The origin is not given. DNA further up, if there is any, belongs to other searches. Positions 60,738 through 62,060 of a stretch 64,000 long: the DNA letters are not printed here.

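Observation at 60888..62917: Tandem GalT-like paralogues; the first has Arg in place of the nucleophilic histidine (HxRxQ instead of HxHxQ)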

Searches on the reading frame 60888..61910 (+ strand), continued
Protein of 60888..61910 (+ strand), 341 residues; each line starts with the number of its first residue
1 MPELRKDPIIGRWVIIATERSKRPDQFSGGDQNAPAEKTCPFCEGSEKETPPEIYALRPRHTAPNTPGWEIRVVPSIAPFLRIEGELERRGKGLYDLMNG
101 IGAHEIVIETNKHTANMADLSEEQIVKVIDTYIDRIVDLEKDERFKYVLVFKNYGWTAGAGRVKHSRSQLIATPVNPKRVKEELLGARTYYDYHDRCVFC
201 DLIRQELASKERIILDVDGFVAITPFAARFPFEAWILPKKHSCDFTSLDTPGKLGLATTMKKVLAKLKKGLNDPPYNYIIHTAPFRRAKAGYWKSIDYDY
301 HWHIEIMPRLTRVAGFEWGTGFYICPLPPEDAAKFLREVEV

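Call 42: find_homologous_proteins(query=P0121, max_evalue=1e-30)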
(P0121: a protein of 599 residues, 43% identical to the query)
Query P0121 (599 aa): 7919 proteins with E <= 1e-30 among 8000 candidates; the best 120 are listed.
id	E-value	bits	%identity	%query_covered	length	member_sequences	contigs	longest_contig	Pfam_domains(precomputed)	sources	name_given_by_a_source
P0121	0.0e+0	1378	100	100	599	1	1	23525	PF16268.11,PF16285.11,PF01230.30,PF02744.23,PF01087.28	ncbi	-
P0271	6.1e-212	723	56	99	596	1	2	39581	PF16268.11,PF16285.11,PF01230.30,PF02744.23,PF01087.28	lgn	-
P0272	2.4e-205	702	52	100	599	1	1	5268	PF16268.11,PF16285.11,PF01230.30,PF02744.23,PF01087.28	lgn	-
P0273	2.0e-130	454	52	49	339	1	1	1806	PF16268.11,PF16285.11,PF01230.30,PF02744.23,PF01087.28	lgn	-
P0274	1.7e-129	451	48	50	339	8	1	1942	PF16268.11,PF16285.11,PF01230.30,PF02744.23,PF01087.28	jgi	jgi:UDPglucose--hexose-1-phosphate uridylyltransferase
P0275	5.6e-128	446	49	49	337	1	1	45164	PF16268.11,PF16285.11,PF01230.30,PF02744.23,PF01087.28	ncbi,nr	ncbi:MAG: galactose-1-phosphate uridylyltransferase [Candidatus Omnitrophica bacterium]|nr:galactose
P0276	1.3e-127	445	45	53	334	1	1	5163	PF16268.11,PF16285.11,PF01230.30,PF02744.23,PF01087.28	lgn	-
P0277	1.5e-127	445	50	50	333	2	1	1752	PF16268.11,PF16285.11,PF01230.30,PF02744.23,PF01087.28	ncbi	ncbi:MAG: galactose-1-phosphate uridylyltransferase [Candidatus Omnitrophota bacterium]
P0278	2.0e-127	444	49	49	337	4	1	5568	PF16268.11,PF16285.11,PF01230.30,PF02744.23,PF01087.28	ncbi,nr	ncbi:galactose-1-phosphate uridylyltransferase [bacterium]|nr:MAG: galactose-1-phosphate uridylyltra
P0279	2.6e-127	444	49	49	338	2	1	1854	PF16268.11,PF16285.11,PF01230.30,PF02744.23,PF01087.28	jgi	jgi:UDPglucose--hexose-1-phosphate uridylyltransferase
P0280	3.9e-127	443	49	52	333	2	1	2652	PF16268.11,PF16285.11,PF01230.30,PF02744.23,PF01087.28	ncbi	-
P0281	8.5e-127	442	49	50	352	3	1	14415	PF16268.11,PF16285.11,PF01230.30,PF02744.23,PF01087.28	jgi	-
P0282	1.1e-125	439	51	49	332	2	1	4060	PF16268.11,PF16285.11,PF01230.30,PF02744.23,PF01087.28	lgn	-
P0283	9.2e-125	436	47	52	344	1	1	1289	PF16268.11,PF16285.11,PF01230.30,PF02744.23,PF01087.28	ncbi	-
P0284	1.2e-124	435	61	51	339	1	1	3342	PF16268.11,PF16285.11,PF01230.30,PF02744.23,PF01087.28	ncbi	ncbi:MAG: galactose-1-phosphate uridylyltransferase [Candidatus Omnitrophota bacterium]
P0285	2.2e-124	434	49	49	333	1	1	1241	PF16268.11,PF16285.11,PF01230.30,PF02744.23,PF01087.28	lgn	-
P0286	3.6e-124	434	61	50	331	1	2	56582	PF16268.11,PF16285.11,PF01230.30,PF02744.23,PF01087.28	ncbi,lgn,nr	ncbi:MAG: galactose-1-phosphate uridylyltransferase [Candidatus Omnitrophica bacterium]|nr:galactose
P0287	6.0e-124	433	51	49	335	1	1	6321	PF16268.11,PF16285.11,PF01230.30,PF02744.23,PF01087.28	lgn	-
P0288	9.7e-124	432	61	50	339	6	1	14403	PF16268.11,PF16285.11,PF01230.30,PF02744.23,PF01087.28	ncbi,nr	ncbi:MAG: galactose-1-phosphate uridylyltransferase [Candidatus Omnitrophica bacterium]|nr:galactose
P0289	1.1e-123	432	45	52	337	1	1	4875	PF16268.11,PF16285.11,PF01230.30,PF02744.23,PF01087.28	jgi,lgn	-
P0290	2.3e-123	431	48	52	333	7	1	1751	PF16268.11,PF16285.11,PF01230.30,PF02744.23,PF01087.28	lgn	-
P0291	3.3e-123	430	49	50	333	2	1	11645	PF16268.11,PF16285.11,PF01230.30,PF02744.23,PF01087.28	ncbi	ncbi:MAG: galactose-1-phosphate uridylyltransferase [Candidatus Omnitrophota bacterium]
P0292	3.4e-123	430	45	52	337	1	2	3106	PF16268.11,PF16285.11,PF01230.30,PF02744.23,PF01087.28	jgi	jgi:UDPglucose--hexose-1-phosphate uridylyltransferase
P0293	3.4e-123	430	48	50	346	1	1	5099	PF16268.11,PF16285.11,PF01230.30,PF02744.23,PF01087.28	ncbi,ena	-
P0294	5.6e-123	430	47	49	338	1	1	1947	PF16268.11,PF16285.11,PF01230.30,PF02744.23,PF01087.28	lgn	-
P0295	7.0e-123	429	49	50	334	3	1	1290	PF16268.11,PF11969.14,PF16285.11,PF01230.30,PF02744.23,PF01087.28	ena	-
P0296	7.7e-123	429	50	49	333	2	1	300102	PF16268.11,PF16285.11,PF01230.30,PF02744.23,PF01087.28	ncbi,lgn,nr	ncbi:MAG: galactose-1-phosphate uridylyltransferase [Candidatus Omnitrophota bacterium]|nr:galactose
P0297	1.5e-122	428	45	52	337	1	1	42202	PF16268.11,PF16285.11,PF01230.30,PF02744.23,PF01087.28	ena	-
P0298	1.6e-122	428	47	49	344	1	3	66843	PF16268.11,PF16285.11,PF01230.30,PF02744.23,PF01087.28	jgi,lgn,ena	-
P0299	1.7e-122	428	47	53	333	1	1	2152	PF16268.11,PF16285.11,PF01230.30,PF02744.23,PF01087.28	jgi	jgi:UDPglucose--hexose-1-phosphate uridylyltransferase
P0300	8.6e-122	426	48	49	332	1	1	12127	PF16268.11,PF11969.14,PF16285.11,PF01230.30,PF02744.23,PF01087.28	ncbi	-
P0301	2.6e-121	424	46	52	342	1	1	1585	PF16268.11,PF16285.11,PF01230.30,PF02744.23,PF01087.28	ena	-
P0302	3.1e-121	424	49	50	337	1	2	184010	PF16268.11,PF16285.11,PF01230.30,PF02744.23,PF01087.28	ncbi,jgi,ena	-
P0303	6.0e-121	423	47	50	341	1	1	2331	PF16268.11,PF16285.11,PF02744.23,PF01087.28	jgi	jgi:UDPglucose--hexose-1-phosphate uridylyltransferase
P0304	6.1e-121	423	47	50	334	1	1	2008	PF16268.11,PF16285.11,PF01230.30,PF02744.23,PF01087.28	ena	-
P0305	8.3e-121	422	46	49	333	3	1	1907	PF16268.11,PF16285.11,PF01230.30,PF02744.23,PF01087.28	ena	-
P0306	1.3e-120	422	44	53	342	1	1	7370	PF16268.11,PF16285.11,PF02744.23,PF01087.28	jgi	jgi:UDPglucose--hexose-1-phosphate uridylyltransferase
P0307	2.2e-120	421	47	49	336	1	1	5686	PF16268.11,PF16285.11,PF01230.30,PF02744.23,PF01087.28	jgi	jgi:UDPglucose--hexose-1-phosphate uridylyltransferase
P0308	1.9e-119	418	48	50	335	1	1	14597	PF16268.11,PF16285.11,PF02744.23,PF01087.28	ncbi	-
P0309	1.9e-119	418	45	52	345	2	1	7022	PF16268.11,PF16285.11,PF01230.30,PF02744.23,PF01087.28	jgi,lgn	-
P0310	2.7e-119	418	44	51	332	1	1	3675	PF16268.11,PF11969.14,PF16285.11,PF01230.30,PF02744.23,PF01087.28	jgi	-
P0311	3.8e-119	417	44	52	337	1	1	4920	PF16268.11,PF16285.11,PF01230.30,PF02744.23,PF01087.28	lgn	-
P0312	4.0e-119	417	45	52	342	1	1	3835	PF16268.11,PF16285.11,PF01230.30,PF02744.23,PF01087.28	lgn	-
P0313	5.7e-119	416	44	49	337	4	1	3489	PF16268.11,PF11969.14,PF16285.11,PF01230.30,PF02744.23,PF01087.28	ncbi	-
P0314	6.4e-119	416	57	52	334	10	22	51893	PF16268.11,PF16285.11,PF01230.30,PF02744.23,PF01087.28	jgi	jgi:UDPglucose--hexose-1-phosphate uridylyltransferase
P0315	7.3e-119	416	45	49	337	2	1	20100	PF16268.11,PF16285.11,PF01230.30,PF02744.23,PF01087.28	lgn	-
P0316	1.0e-118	416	43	52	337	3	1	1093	PF16268.11,PF16285.11,PF01230.30,PF02744.23,PF01087.28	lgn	-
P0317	1.1e-118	415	46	52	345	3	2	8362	PF16268.11,PF16285.11,PF01230.30,PF02744.23,PF01087.28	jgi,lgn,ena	-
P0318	1.8e-118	415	45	49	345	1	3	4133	PF16268.11,PF16285.11,PF01230.30,PF02744.23,PF01087.28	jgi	jgi:UDPglucose--hexose-1-phosphate uridylyltransferase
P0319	2.4e-118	414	48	49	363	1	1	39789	PF16268.11,PF16285.11,PF02744.23,PF01087.28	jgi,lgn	-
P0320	3.1e-118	414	46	52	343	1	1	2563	PF16268.11,PF16285.11,PF01230.30,PF02744.23,PF01087.28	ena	-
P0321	5.1e-118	413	48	49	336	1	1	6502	PF16268.11,PF16285.11,PF02744.23,PF01087.28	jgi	-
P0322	7.3e-118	413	46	49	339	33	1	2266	PF16268.11,PF16285.11,PF02744.23,PF01087.28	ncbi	-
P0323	7.6e-118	413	45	50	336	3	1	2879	PF16268.11,PF16285.11,PF02744.23,PF01087.28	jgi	jgi:UDPglucose--hexose-1-phosphate uridylyltransferase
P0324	8.8e-118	412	45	49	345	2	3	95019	PF16268.11,PF16285.11,PF01230.30,PF02744.23,PF01087.28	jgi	jgi:UDPglucose--hexose-1-phosphate uridylyltransferase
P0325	1.0e-117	412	45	52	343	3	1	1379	PF16268.11,PF16285.11,PF01230.30,PF02744.23,PF01087.28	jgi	jgi:UDPglucose--hexose-1-phosphate uridylyltransferase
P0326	1.1e-117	412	44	49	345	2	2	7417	PF16268.11,PF16285.11,PF02744.23,PF01087.28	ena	-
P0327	1.4e-117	412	47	49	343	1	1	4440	PF16268.11,PF16285.11,PF01230.30,PF02744.23,PF01087.28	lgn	-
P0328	1.6e-117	412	57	52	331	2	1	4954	PF16268.11,PF11969.14,PF16285.11,PF01230.30,PF02744.23,PF01087.28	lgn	-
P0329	1.7e-117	412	45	50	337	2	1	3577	PF16268.11,PF16285.11,PF02744.23,PF01087.28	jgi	jgi:UDPglucose--hexose-1-phosphate uridylyltransferase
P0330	2.2e-117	411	45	49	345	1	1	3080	PF16268.11,PF16285.11,PF01230.30,PF02744.23,PF01087.28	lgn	-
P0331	2.4e-117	411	47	51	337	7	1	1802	PF16268.11,PF16285.11,PF02744.23,PF01087.28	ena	-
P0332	2.7e-117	411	43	52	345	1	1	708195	PF16268.11,PF16285.11,PF01230.30,PF02744.23,PF01087.28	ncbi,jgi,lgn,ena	ncbi:MAG: galactose-1-phosphate uridylyltransferase [Candidatus Margulisiibacteriota bacterium]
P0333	4.2e-117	410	41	52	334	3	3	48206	PF16268.11,PF16285.11,PF01230.30,PF02744.23,PF01087.28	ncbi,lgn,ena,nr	ncbi:MAG TPA: galactose-1-phosphate uridylyltransferase [Syntrophomonadaceae bacterium]|nr:galactose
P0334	4.7e-117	410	47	50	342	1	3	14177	PF16268.11,PF16285.11,PF01230.30,PF02744.23,PF01087.28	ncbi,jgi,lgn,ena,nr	ncbi:MAG: galactose-1-phosphate uridylyltransferase [Candidatus Margulisiibacteriota bacterium]|nr:g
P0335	6.3e-117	410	45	52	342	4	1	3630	PF16268.11,PF16285.11,PF02744.23,PF01087.28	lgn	-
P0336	8.2e-117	409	44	52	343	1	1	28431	PF16268.11,PF16285.11,PF01230.30,PF02744.23,PF01087.28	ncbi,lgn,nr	ncbi:MAG TPA: galactose-1-phosphate uridylyltransferase [Candidatus Limnocylindria bacterium]|nr:gal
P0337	8.3e-117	409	43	50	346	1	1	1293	PF16268.11,PF16285.11,PF02744.23,PF01087.28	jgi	jgi:UDPglucose--hexose-1-phosphate uridylyltransferase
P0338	8.9e-117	409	44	49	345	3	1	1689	PF16268.11,PF16285.11,PF01230.30,PF02744.23,PF01087.28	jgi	jgi:UDPglucose--hexose-1-phosphate uridylyltransferase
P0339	1.1e-116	409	45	49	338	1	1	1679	PF16268.11,PF16285.11,PF02744.23,PF01087.28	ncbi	-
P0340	1.1e-116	409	46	49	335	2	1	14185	PF16268.11,PF16285.11,PF01230.30,PF02744.23,PF01087.28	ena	-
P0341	1.4e-116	409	56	53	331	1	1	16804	PF16268.11,PF16285.11,PF01230.30,PF02744.23,PF01087.28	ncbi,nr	ncbi:MAG: galactose-1-phosphate uridylyltransferase [Candidatus Omnitrophica bacterium]|nr:galactose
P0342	1.5e-116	408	44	52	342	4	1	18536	PF16268.11,PF16285.11,PF01230.30,PF02744.23,PF01087.28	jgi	jgi:UDPglucose--hexose-1-phosphate uridylyltransferase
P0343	1.6e-116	408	48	50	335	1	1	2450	PF16268.11,PF16285.11,PF02744.23,PF01087.28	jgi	-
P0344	1.8e-116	408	46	49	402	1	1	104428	PF16268.11,PF16285.11,PF01230.30,PF02744.23,PF01087.28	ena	-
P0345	2.1e-116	408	42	52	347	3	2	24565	PF16268.11,PF16285.11,PF02744.23,PF01087.28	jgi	jgi:UDPglucose--hexose-1-phosphate uridylyltransferase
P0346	2.4e-116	408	50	49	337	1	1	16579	PF16268.11,PF16285.11,PF01230.30,PF02744.23,PF01087.28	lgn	-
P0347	4.7e-116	407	44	50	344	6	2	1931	PF16268.11,PF16285.11,PF01230.30,PF02744.23,PF01087.28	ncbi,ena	-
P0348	8.4e-116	406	44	49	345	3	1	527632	PF16268.11,PF16285.11,PF01230.30,PF02744.23,PF01087.28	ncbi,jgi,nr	ncbi:MAG: galactose-1-phosphate uridylyltransferase [Candidatus Margulisbacteria bacterium]|jgi:UDPg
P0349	9.1e-116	406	45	50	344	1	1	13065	PF16268.11,PF16285.11,PF01230.30,PF02744.23,PF01087.28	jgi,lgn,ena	-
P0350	1.1e-115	406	41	52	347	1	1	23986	PF16268.11,PF16285.11,PF02744.23,PF01087.28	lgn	-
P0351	1.2e-115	405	45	50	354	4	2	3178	PF16268.11,PF16285.11,PF01230.30,PF02744.23,PF01087.28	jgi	jgi:UDPglucose--hexose-1-phosphate uridylyltransferase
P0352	1.5e-115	405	59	49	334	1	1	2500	PF16268.11,PF16285.11,PF01230.30,PF02744.23,PF01087.28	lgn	-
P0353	1.8e-115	405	43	52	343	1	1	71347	PF16268.11,PF16285.11,PF02744.23,PF01087.28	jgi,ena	-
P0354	1.9e-115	405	45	49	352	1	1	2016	PF16268.11,PF16285.11,PF01230.30,PF02744.23,PF01087.28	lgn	-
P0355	2.0e-115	405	44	49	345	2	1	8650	PF16268.11,PF16285.11,PF01230.30,PF02744.23,PF01087.28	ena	-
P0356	2.4e-115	404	44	50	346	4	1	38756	PF16268.11,PF16285.11,PF02744.23,PF01087.28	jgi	jgi:UDPglucose--hexose-1-phosphate uridylyltransferase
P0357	2.4e-115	404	45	52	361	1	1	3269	PF16268.11,PF16285.11,PF02744.23,PF01087.28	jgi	-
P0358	2.8e-115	404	45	52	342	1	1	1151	PF16268.11,PF16285.11,PF01230.30,PF02744.23,PF01087.28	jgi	jgi:UDPglucose--hexose-1-phosphate uridylyltransferase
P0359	3.1e-115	404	46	52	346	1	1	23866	PF16268.11,PF16285.11,PF01230.30,PF02744.23,PF01087.28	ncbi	-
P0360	4.1e-115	404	44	53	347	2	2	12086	PF16268.11,PF16285.11,PF01230.30,PF02744.23,PF01087.28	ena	-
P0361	4.3e-115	404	46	52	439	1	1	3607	PF16268.11,PF16285.11,PF01230.30,PF02744.23,PF01087.28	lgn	-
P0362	5.8e-115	403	45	49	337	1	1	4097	PF16268.11,PF16285.11,PF01230.30,PF02744.23,PF01087.28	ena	-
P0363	6.1e-115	403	43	49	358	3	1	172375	PF16268.11,PF16285.11,PF02744.23,PF01087.28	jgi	jgi:UDPglucose--hexose-1-phosphate uridylyltransferase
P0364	6.8e-115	403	47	49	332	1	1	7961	PF16268.11,PF11969.14,PF16285.11,PF02744.23,PF01087.28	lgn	-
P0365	1.5e-114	402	44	49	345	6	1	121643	PF16268.11,PF16285.11,PF02744.23,PF01087.28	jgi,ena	-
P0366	1.6e-114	402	46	52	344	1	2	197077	PF16268.11,PF16285.11,PF01230.30,PF02744.23,PF01087.28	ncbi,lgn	-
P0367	1.8e-114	402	53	52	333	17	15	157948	PF16268.11,PF11969.14,PF16285.11,PF01230.30,PF02744.23,PF01087.28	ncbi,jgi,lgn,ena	-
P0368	1.9e-114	401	43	51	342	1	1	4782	PF16268.11,PF16285.11,PF02744.23,PF01087.28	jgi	jgi:UDPglucose--hexose-1-phosphate uridylyltransferase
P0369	2.0e-114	401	43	52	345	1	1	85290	PF16268.11,PF16285.11,PF01230.30,PF02744.23,PF01087.28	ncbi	ncbi:MAG: galactose-1-phosphate uridylyltransferase [bacterium]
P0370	2.4e-114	401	45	50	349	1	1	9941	PF16268.11,PF16285.11,PF02744.23,PF01087.28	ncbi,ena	-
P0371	2.6e-114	401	48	49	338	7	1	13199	PF16268.11,PF16285.11,PF01230.30,PF02744.23,PF01087.28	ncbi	-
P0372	3.1e-114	401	45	49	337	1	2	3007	PF16268.11,PF11969.14,PF16285.11,PF01230.30,PF02744.23,PF01087.28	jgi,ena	-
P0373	4.1e-114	400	55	51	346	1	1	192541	PF16268.11,PF16285.11,PF01230.30,PF02744.23,PF01087.28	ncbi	ncbi:MAG: galactose-1-phosphate uridylyltransferase [Candidatus Omnitrophota bacterium]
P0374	6.4e-114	400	54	52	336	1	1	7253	PF16268.11,PF16285.11,PF01230.30,PF02744.23,PF01087.28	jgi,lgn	jgi:UDPglucose--hexose-1-phosphate uridylyltransferase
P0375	7.2e-114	400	47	49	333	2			PF16268.11,PF11969.14,PF16285.11,PF01230.30,PF02744.23,PF01087.28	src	-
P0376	7.4e-114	400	43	49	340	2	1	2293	PF16268.11,PF16285.11,PF02744.23,PF01087.28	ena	-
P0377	7.5e-114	400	43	49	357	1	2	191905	PF16268.11,PF16285.11,PF01230.30,PF02744.23,PF01087.28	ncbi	-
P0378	8.7e-114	399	47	49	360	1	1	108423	PF16268.11,PF16285.11,PF02744.23,PF01087.28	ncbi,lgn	-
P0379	9.2e-114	399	55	50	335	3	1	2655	PF16268.11,PF16285.11,PF01230.30,PF02744.23,PF01087.28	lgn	-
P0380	1.0e-113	399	46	52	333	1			PF16268.11,PF11969.14,PF16285.11,PF02744.23,PF01087.28,PF19327.5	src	-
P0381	1.3e-113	399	44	49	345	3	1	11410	PF16268.11,PF16285.11,PF01230.30,PF02744.23,PF01087.28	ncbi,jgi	jgi:UDPglucose--hexose-1-phosphate uridylyltransferase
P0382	1.4e-113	399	48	50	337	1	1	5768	PF16268.11,PF16285.11,PF01230.30,PF02744.23,PF01087.28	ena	-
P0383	1.5e-113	399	43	50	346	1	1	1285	PF16268.11,PF16285.11,PF02744.23,PF01087.28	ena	-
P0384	1.6e-113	398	49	49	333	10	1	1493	PF16268.11,PF16285.11,PF01230.30,PF02744.23,PF01087.28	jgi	-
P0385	1.8e-113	398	54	49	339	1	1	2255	PF16268.11,PF16285.11,PF01230.30,PF02744.23,PF01087.28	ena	-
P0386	1.9e-113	398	-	-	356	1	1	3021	PF16268.11,PF16285.11,PF02744.23,PF01087.28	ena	-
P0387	2.1e-113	398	45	51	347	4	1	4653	PF16268.11,PF16285.11,PF02744.23,PF01087.28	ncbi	ncbi:MAG: galactose-1-phosphate uridylyltransferase [Candidatus Margulisiibacteriota bacterium]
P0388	2.4e-113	398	-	-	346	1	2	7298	PF16268.11,PF16285.11,PF01230.30,PF02744.23,PF01087.28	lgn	-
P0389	2.5e-113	398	44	49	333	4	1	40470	PF16268.11,PF16285.11,PF01230.30,PF02744.23,PF01087.28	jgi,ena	jgi:UDPglucose--hexose-1-phosphate uridylyltransferase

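Call 46: find_encoding_contigs(protein=P0271, flank=5000, max_places=2)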
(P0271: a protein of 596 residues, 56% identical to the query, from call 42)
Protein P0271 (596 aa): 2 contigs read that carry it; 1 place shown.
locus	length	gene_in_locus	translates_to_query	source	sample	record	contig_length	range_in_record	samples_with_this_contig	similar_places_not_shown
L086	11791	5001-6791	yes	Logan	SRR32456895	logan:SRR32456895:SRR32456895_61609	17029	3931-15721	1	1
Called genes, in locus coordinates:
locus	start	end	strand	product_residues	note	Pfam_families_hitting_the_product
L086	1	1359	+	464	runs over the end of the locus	PF02878:PGM_PMM_I, PF02879:PGM_PMM_II, PF02880:PGM_PMM_III, PF00408:PGM_PMM_IV (weak)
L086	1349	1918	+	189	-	PF01553:Acyltransferase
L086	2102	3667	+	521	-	PF23459:S1_RRP5 (faint), PF00575:S1, PF13509:S1_2 (faint), PF18614:RNase_II_C_S1 (faint), PF00575:S1, PF00575:S1, PF21710:Spt6_S1 (weak), PF00575:S1, +1 more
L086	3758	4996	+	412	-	PF00579:tRNA-synt_1b, PF22421:SYY_C-terminal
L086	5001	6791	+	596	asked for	PF02744:GalP_UDP_tr_C, PF01230:HIT (faint), PF01087:GalP_UDP_transf, PF16285:DUF4931_N, PF16268:DUF4921, PF02744:GalP_UDP_tr_C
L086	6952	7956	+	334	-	PF00044:Gp_dh_N, PF02800:Gp_dh_C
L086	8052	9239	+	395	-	PF00162:PGK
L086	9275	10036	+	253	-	PF00121:TIM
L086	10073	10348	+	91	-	PF03840:SecG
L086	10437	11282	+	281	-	PF13432:TPR_16, PF13414:TPR_11, PF13424:TPR_12 (weak), PF13431:TPR_17, PF00515:TPR_1, PF07719:TPR_2, PF13181:TPR_8, PF13374:TPR_10 (weak), +7 more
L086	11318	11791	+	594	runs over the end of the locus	?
